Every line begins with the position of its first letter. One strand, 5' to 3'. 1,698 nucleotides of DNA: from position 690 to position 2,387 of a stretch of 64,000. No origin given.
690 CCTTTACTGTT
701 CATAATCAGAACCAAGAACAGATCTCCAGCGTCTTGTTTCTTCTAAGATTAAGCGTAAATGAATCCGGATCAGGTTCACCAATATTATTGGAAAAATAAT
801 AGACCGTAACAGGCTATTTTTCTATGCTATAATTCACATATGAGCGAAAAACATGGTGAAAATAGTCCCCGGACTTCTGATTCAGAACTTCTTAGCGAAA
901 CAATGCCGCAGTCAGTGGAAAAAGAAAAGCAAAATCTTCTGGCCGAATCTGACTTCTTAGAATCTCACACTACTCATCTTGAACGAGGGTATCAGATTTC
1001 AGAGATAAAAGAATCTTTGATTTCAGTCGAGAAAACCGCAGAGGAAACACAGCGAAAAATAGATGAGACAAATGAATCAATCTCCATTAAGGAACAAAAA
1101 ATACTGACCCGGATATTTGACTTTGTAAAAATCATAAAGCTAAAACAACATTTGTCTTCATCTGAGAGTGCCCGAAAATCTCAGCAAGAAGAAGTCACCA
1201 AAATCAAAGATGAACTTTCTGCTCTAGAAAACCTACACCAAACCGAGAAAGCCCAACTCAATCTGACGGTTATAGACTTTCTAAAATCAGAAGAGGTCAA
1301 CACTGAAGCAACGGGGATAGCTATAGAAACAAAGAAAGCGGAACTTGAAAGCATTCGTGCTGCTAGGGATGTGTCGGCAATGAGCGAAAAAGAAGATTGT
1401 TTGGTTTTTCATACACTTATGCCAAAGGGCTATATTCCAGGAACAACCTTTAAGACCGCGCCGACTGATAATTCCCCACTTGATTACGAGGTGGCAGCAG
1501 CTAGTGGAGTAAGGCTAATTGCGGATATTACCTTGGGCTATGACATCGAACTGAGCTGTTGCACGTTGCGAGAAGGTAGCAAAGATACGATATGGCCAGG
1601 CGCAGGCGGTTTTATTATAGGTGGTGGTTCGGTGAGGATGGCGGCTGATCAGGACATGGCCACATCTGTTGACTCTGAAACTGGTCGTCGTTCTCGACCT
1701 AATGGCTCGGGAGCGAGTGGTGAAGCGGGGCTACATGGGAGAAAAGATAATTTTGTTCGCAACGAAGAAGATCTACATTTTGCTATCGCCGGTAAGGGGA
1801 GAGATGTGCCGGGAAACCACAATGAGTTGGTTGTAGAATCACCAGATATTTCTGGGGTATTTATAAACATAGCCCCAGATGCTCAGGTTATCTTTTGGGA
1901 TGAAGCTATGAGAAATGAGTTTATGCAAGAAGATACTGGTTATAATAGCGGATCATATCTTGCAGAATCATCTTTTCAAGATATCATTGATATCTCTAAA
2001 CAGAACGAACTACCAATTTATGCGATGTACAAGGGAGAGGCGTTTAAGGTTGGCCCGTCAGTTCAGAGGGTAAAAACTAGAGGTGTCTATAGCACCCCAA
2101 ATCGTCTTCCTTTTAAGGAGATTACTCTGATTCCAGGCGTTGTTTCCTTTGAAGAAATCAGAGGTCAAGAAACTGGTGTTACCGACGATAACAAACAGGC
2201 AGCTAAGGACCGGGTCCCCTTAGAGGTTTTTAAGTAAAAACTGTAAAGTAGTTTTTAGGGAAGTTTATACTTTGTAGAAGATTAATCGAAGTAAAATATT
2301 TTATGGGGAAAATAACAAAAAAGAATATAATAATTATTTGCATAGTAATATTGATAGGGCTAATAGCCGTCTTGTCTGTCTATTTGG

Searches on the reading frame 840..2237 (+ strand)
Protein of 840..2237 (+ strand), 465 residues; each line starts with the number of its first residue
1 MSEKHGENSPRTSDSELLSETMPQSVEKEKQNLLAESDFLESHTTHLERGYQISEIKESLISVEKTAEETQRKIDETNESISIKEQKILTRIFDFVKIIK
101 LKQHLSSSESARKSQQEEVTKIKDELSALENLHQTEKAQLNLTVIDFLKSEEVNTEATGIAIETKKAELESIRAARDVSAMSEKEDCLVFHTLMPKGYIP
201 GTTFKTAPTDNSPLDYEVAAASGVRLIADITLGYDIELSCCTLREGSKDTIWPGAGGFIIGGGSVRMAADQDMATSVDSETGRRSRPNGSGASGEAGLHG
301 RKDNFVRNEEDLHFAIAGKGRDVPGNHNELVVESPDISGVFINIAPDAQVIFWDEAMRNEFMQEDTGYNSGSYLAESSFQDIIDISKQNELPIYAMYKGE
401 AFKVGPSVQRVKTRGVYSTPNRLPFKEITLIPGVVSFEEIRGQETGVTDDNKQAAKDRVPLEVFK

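Call 22: search_protein_families(library=pfam, proteins=[window:840-2237:+], max_evalue=0.001)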
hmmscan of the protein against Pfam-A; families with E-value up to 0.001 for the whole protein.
window:840-2237:+ (465 aa): 0 families

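Call 60: find_encoding_contigs(protein=window:840-2237:+, flank=10000, max_places=1)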
Protein window:840-2237:+ (465 aa): 6 contigs read that carry it; 1 place shown.
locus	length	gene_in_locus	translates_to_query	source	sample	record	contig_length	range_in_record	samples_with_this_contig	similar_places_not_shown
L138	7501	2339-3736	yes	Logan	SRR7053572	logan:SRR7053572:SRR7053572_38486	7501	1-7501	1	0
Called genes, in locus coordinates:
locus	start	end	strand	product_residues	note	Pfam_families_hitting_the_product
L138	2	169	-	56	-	?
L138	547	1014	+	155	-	PF13302:Acetyltransf_3 (weak), PF13420:Acetyltransf_4, PF00583:Acetyltransf_1, PF13673:Acetyltransf_10, PF13508:Acetyltransf_7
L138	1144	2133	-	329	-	-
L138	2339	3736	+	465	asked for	-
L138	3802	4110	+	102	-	-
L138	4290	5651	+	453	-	-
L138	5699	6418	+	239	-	-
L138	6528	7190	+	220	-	-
